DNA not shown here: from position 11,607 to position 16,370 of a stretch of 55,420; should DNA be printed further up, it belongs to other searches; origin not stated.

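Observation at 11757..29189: The PKS/PUFA-like synthase has a non-canonical two-protein architecture (ER-ER-KS-AT-ACP-KR plus KS0-AT*-DH-PPTase)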

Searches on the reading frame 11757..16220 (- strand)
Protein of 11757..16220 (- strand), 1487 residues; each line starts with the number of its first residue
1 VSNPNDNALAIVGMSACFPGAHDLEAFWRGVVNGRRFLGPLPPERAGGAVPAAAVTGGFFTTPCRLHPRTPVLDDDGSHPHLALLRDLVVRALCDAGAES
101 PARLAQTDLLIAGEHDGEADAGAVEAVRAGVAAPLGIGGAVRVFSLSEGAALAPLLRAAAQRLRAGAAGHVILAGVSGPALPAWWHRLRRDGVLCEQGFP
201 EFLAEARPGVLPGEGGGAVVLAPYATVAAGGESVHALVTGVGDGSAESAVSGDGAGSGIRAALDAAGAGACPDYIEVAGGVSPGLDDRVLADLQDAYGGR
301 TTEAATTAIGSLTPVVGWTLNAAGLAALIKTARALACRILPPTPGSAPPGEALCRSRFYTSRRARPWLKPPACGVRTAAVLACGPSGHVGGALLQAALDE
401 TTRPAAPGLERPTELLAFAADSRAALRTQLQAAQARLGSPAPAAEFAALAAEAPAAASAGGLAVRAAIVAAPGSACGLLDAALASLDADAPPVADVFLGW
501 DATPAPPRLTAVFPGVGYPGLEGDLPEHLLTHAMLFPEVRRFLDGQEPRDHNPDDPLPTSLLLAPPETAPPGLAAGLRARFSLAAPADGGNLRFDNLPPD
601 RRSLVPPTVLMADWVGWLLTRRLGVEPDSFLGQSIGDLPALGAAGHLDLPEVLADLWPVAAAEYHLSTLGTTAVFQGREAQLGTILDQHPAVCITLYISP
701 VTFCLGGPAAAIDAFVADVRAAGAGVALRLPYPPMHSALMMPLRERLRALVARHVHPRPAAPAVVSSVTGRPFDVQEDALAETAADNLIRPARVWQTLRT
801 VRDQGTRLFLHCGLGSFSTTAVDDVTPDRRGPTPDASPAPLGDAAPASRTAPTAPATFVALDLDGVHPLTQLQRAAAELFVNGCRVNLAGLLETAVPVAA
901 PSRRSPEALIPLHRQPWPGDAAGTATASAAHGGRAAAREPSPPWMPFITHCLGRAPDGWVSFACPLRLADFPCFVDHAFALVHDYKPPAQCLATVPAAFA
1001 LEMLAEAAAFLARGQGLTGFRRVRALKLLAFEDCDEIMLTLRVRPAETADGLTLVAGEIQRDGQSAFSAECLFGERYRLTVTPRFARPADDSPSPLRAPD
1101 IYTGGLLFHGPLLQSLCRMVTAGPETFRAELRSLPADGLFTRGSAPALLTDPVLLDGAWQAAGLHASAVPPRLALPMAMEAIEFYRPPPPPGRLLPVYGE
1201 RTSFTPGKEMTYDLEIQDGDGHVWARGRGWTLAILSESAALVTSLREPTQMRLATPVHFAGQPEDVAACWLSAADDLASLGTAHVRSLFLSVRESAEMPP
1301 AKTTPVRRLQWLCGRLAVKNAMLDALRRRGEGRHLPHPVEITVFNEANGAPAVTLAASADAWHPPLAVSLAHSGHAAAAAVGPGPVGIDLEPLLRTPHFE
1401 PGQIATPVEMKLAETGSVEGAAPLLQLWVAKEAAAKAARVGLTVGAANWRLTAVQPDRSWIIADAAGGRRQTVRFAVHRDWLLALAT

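Call 3: search_protein_families(library=pfam, proteins=[window:11757-16220:-], max_evalue=0.01)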
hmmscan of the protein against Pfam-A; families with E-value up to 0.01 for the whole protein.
window:11757-16220:- (1487 aa): 5 families
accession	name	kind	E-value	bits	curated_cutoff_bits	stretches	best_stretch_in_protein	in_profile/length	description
PF00698.26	Acyl_transf_1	-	3.4e-12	46.9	32.7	1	622-811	79-264/319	Acyl transferase domain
PF00109.32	ketoacyl-synt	-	4.9e-11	43.1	20.8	2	8-45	3-40/252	Beta-ketoacyl synthase, N-terminal domain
PF14765.12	PS-DH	-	3.5e-08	33.6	23.7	1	1107-1239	31-163/166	Polyketide synthase dehydratase N-terminal domain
PF02801.28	Ketoacyl-synt_C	-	1.2e-07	32.1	20.8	1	245-344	17-116/119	Beta-ketoacyl synthase, C-terminal domain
PF01648.25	ACPS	-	4.3e-07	30.4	25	1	1385-1460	1-85/111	4'-phosphopantetheinyl transferase superfamily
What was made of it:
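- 11760..12353 (-): PPTase (residues 1290-1487): two ACPS-fold halves, with GID1389LE1391 and K1431EAAAK. Pfam ACPS at 1385-1460 (call 3).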

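Call 8: search_protein_families(library=ncbifam, proteins=[window:11757-16220:-], max_evalue=0.01)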
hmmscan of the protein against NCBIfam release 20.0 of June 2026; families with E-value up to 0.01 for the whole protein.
window:11757-16220:- (1487 aa): 14 families
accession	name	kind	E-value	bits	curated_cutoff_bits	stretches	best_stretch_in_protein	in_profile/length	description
NF045894.1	PKS_plus_SDR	equivalog_domain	1.2e-29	102.7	1740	2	619-894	609-857/1515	type I polyketide synthase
TIGR02813.1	omega_3_PfaA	subfamily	1.1e-13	48.9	1010.1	1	209-489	266-556/2582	polyketide-type polyunsaturated fatty acid synthase PfaA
NF040607.1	mycolic_Pks13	equivalog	3.8e-13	47.8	2100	2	158-348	280-477/1680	polyketide synthase Pks13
TIGR03131.1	malonate_mdcH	equivalog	8e-12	45.2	297.9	1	610-822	60-272/297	malonate decarboxylase subunit epsilon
TIGR00128.1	fabD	equivalog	1.2e-09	38.1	260.9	1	607-817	63-278/290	ACP S-malonyltransferase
NF006274.0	PRK08439.1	equivalog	8.2e-07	28.1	621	1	205-343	223-360/406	beta-ketoacyl-ACP synthase II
TIGR03150.1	fabF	equivalog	1.2e-06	27.5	493.75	1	206-346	223-366/407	beta-ketoacyl-ACP synthase II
NF005076.0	PRK06501.1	equivalog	1.6e-05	24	629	1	204-347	235-381/425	beta-ketoacyl-ACP synthase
TIGR00556.1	pantethn_trn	domain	6.1e-05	23.1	45.35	0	1302-1381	40-123/128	phosphopantetheine--protein transferase domain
NF005589.0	PRK07314.1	subfamily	9.5e-05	21.3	387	1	207-345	227-368/413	beta-ketoacyl-ACP synthase II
NF006434.0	PRK08722.1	equivalog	0.00026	20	759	1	206-351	226-375/414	beta-ketoacyl-ACP synthase II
NF053555.1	prodigi_MBC_PigJ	equivalog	0.00035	19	900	1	157-387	521-749/759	prodigiosin MBC biosynthesis protein PigJ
TIGR00516.1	acpS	equivalog_domain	0.00067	19.9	59.8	0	1307-1381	47-118/125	holo-ACP synthase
NF000831.0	PRK00070.3-1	equivalog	0.0049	16.8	124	0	1289-1381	27-125/130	holo-ACP synthase AcpS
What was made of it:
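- Closest known: Pfa PUFA synthase. Same: Gene A's best NCBIfam model is PfaA (call 8).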

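Call 21: find_homologous_proteins(query=window:11757-16220:-, max_evalue=1e-10)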
Query window:11757-16220:- (1487 aa): 38 proteins with E <= 1e-10 among 8000 candidates.
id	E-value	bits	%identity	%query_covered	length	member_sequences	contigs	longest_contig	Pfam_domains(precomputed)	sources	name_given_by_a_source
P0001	0.0e+0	3303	100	100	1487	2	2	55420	PF01648.26,PF00109.33,PF14765.13,PF02801.29,PF00698.27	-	-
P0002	1.9e-43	167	26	56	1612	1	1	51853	PF01648.26,PF00109.33,PF14765.13,PF02801.29,PF16197.12,PF00698.27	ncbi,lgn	-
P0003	4.9e-38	149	27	44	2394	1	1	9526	PF08659.17,PF22336.3,PF00109.33,PF21394.4,PF22621.3,PF00550.32,PF13561.13,PF00108.30,PF16197.12,PF00698.27,PF00106.32,PF02801.29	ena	-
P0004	1.1e-27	115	31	33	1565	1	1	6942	PF00109.33,PF14765.13,PF02801.29,PF16197.12,PF00698.27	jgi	jgi:acyl transferase domain-containing protein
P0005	2.8e-24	103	33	18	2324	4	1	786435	PF08659.17,PF00109.33,PF00550.32,PF00106.32,PF02801.29,PF16197.12,PF00698.27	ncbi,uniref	ncbi:SDR family NAD(P)-dependent oxidoreductase [Nocardia fluminea]|uniref:SDR family NAD(P)-depende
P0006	3.3e-22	97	27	45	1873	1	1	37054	PF08659.17,PF00109.33,PF00550.32,PF13561.13,PF00106.32,PF02801.29,PF16197.12,PF00698.27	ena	-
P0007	4.4e-20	89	31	18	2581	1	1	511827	PF08659.17,PF00109.33,PF13561.13,PF03060.22,PF00106.32,PF02801.29,PF16197.12,PF00698.27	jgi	jgi:acyl transferase domain-containing protein/NAD(P)H-dependent flavin oxidoreductase YrpB (nitropr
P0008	9.6e-19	85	27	50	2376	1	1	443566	PF08659.17,PF22336.3,PF00109.33,PF00550.32,PF13561.13,PF03060.22,PF00106.32,PF02801.29,PF16197.12,PF00698.27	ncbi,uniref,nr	ncbi:SDR family NAD(P)-dependent oxidoreductase [Duganella sp. FT92W]|uniref:SDR family NAD(P)-depen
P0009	2.1e-18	84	26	44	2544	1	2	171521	PF08659.17,PF00109.33,PF13561.13,PF03060.22,PF00106.32,PF02801.29,PF16197.12,PF00698.27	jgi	jgi:acyl transferase domain-containing protein/NAD(P)H-dependent flavin oxidoreductase YrpB (nitropr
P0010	4.4e-18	83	27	42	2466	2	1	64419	PF08659.17,PF00109.33,PF21089.4,PF13649.13,PF00550.32,PF13561.13,PF14765.13,PF00106.32,PF02801.29,PF16197.12,PF00698.27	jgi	jgi:enediyne polyketide synthase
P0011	6.6e-17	79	28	28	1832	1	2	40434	PF08659.17,PF22336.3,PF00109.33,PF21394.4,PF21089.4,PF22621.3,PF00550.32,PF13561.13,PF16197.12,PF00698.27,PF14765.13,PF00106.32,PF02801.29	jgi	jgi:phthiocerol/phenolphthiocerol synthesis type-I polyketide synthase E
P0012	1.7e-16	78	25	60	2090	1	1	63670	PF22336.3,PF00109.33,PF22621.3,PF00550.32,PF00108.30,PF02801.29,PF16197.12,PF22953.4,PF00698.27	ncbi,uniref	ncbi:type I polyketide synthase, partial [Streptomyces sp. NPDC020379]|uniref:type I polyketide synt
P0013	3.4e-16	77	31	16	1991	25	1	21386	PF08659.17,PF00109.33,PF00550.32,PF13561.13,PF14765.13,PF00106.32,PF02801.29,PF16197.12,PF00698.27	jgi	-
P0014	3.3e-15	73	29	25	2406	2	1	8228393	PF00109.33,PF21089.4,PF22621.3,PF00550.32,PF14765.13,PF00108.30,PF02801.29,PF16197.12,PF00698.27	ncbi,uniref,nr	ncbi:acyltransferase domain-containing protein [Streptomyces sp. NBC_00846]|uniref:type I polyketide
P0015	3.7e-15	73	27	45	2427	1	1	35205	PF08659.17,PF22336.3,PF00109.33,PF00550.32,PF13561.13,PF03060.22,PF00106.32,PF02801.29,PF16197.12,PF00698.27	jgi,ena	-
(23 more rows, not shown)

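Call 23: find_encoding_contigs(protein=P0002, flank=10000, max_places=3)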
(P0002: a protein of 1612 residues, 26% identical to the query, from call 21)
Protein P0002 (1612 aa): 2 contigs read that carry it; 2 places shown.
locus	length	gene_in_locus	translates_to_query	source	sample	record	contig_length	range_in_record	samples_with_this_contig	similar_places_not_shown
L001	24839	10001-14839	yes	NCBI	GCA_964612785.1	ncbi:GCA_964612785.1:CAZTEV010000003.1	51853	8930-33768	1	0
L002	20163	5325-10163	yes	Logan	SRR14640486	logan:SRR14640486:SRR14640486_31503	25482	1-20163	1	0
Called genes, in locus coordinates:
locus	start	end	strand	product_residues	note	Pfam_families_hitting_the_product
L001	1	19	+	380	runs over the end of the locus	-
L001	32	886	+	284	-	PF00884:Sulfatase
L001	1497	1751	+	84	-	-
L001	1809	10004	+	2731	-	PF00109:ketoacyl-synt, PF02801:Ketoacyl-synt_C, PF16197:KAsynt_C_assoc, PF00698:Acyl_transf_1, PF08659:KR, PF00106:adh_short, PF21089:PKS_DH_N, PF14765:PS-DH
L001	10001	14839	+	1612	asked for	PF00109:ketoacyl-synt, PF02801:Ketoacyl-synt_C, PF16197:KAsynt_C_assoc, PF00698:Acyl_transf_1, PF14765:PS-DH (faint), PF01648:ACPS (weak)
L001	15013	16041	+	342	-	PF00561:Abhydrolase_1 (weak)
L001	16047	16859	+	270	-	-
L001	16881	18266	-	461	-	-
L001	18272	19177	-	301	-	PF13469:Sulfotransfer_3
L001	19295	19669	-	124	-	-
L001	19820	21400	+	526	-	PF00884:Sulfatase (weak), PF01663:Phosphodiest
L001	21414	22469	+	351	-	PF00561:Abhydrolase_1, PF12146:Hydrolase_4 (weak), PF12697:Abhydrolase_6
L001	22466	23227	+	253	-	PF00106:adh_short, PF13561:adh_short_C2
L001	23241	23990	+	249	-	PF00106:adh_short, PF08659:KR, PF13561:adh_short_C2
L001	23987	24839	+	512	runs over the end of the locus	-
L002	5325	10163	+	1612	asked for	PF00109:ketoacyl-synt, PF02801:Ketoacyl-synt_C, PF16197:KAsynt_C_assoc, PF00698:Acyl_transf_1, PF14765:PS-DH (faint), PF01648:ACPS (weak)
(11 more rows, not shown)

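Call 30: search_protein_families(library=pfam, proteins=[L001:1809-10004:+], max_evalue=1)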
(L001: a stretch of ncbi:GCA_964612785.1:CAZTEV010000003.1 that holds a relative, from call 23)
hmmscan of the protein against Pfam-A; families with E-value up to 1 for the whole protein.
L001:1809-10004:+ (2731 aa): 10 families
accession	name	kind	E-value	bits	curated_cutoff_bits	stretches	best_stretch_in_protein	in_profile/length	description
PF00109.32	ketoacyl-synt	-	8.7e-64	216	20.8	1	685-953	3-252/252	Beta-ketoacyl synthase, N-terminal domain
PF00698.26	Acyl_transf_1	-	1.1e-33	117.6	32.7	1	1246-1535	3-280/319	Acyl transferase domain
PF08659.16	KR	-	4.5e-33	115.1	22.6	1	2116-2337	1-179/180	KR domain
PF02801.28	Ketoacyl-synt_C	-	6.3e-33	113.7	20.8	1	961-1075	1-115/119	Beta-ketoacyl synthase, C-terminal domain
PF00106.31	adh_short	-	2.1e-13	50.7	26.6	2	2197-2332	33-178/195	short chain dehydrogenase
PF14765.12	PS-DH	-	3.1e-12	46.8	23.7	1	2570-2703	14-158/166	Polyketide synthase dehydratase N-terminal domain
PF21089.3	PKS_DH_N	-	7.2e-09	36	27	1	2424-2514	3-91/103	Polyketide synthase dehydratase domain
PF16197.11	KAsynt_C_assoc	-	2.7e-08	34.6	33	1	1088-1167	9-79/111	Ketoacyl-synthetase C-terminal extension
PF00108.29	Thiolase_N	-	0.0002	21.3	26.4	1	869-903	79-113/260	Thiolase, N-terminal domain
PF00550.31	PP-binding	-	0.0011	19.6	20.8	1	1803-1847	2-45/67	Phosphopantetheine attachment site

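Call 61: search_solved_structures(query=window:11760-16220:-, max_evalue=0.001)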
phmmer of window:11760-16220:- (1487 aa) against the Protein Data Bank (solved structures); distinct sequences matched with E-value up to 0.001: 47.
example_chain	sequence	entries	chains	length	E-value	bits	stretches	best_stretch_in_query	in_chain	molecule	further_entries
7zma_A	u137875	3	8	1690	5.3e-21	77.5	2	158-433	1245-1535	Putative polyketide synthase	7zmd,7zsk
4opf_A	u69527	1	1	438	1.7e-17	65.9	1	9-412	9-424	NRPS/PKS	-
4zdn_A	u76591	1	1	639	9.5e-16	60.1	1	156-495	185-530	AT-less polyketide synthase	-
8xjy_A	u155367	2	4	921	2.1e-15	59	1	128-430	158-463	Polyketide synthase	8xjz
4mz0_A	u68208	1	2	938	3.1e-15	58.4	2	600-813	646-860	CurL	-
8xju_A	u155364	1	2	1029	3.5e-15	58.2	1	128-430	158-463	Polyketide synthase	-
4wky_A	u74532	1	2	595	6e-15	57.5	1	157-478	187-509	Beta-ketoacyl synthase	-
5erb_A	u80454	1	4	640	1.7e-14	55.9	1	155-371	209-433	Polyketide synthase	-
4ope_A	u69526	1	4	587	3.4e-13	51.7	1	3-451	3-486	NRPS/PKS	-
7zmc_A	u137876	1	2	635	1.2e-12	49.9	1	158-433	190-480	Putative polyketide synthase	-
5e5n_A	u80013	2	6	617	2.8e-12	48.6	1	161-389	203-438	Polyketide synthase PksL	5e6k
5erf_A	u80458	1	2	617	4.1e-12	48.1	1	170-389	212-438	Polyketide synthase PksL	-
5eny_A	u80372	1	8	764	1e-11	46.8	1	170-389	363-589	Polyketide synthase PksL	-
6mhk_A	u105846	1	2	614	3.6e-11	45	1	156-421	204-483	Polyketide synthase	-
4z37_A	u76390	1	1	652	5.3e-11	44.4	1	158-370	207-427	Putative mixed polyketide synthase/non-ribosomal peptide synthetase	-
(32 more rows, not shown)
